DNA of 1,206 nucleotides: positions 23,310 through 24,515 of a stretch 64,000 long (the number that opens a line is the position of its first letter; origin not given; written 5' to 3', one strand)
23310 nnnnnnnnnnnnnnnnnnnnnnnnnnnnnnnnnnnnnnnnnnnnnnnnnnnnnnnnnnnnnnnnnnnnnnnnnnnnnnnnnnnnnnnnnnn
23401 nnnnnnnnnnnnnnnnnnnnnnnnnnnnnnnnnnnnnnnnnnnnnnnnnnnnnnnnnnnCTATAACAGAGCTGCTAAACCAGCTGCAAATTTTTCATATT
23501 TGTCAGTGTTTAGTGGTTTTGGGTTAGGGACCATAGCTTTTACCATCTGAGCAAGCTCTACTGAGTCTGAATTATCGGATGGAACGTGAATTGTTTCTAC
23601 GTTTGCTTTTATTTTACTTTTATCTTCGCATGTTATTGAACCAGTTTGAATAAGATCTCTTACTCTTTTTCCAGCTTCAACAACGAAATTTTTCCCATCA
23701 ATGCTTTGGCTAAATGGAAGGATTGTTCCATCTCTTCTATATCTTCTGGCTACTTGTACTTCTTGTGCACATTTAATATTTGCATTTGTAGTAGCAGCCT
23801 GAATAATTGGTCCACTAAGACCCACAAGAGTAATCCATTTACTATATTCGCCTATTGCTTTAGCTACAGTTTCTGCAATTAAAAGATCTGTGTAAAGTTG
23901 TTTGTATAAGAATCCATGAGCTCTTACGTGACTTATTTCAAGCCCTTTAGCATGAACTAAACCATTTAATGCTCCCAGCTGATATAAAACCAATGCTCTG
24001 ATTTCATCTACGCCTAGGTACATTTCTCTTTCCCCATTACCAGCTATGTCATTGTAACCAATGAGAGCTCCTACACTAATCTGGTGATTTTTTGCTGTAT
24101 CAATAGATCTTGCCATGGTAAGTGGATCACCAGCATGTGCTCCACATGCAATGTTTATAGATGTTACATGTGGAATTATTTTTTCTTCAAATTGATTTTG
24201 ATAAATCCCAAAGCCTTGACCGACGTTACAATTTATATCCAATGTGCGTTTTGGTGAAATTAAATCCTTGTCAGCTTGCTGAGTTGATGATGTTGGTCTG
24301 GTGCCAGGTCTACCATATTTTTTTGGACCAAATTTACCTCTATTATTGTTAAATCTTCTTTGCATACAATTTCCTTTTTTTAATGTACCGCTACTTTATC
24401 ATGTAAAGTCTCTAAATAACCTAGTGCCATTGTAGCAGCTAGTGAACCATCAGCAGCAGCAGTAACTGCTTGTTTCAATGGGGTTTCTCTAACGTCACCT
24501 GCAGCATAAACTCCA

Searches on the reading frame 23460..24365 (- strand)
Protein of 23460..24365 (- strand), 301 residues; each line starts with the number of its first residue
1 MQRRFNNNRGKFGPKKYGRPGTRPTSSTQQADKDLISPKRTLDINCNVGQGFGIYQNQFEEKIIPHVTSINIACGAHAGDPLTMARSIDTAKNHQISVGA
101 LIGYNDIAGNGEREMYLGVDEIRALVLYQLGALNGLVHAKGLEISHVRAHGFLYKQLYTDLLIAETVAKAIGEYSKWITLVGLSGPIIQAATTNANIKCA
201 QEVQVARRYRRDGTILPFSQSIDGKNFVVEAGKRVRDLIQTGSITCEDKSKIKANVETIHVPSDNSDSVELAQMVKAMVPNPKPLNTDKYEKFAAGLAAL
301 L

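Call 91: search_protein_families(library=pfam, proteins=[window:23460-24365:-], max_evalue=0.001)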
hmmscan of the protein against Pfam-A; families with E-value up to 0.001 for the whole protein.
window:23460-24365:- (301 aa): 1 family
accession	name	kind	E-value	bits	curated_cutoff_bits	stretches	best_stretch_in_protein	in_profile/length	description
PF03746.21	LamB_YcsF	-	2.3e-60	204.7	22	1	42-278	1-237/239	LamB/YcsF family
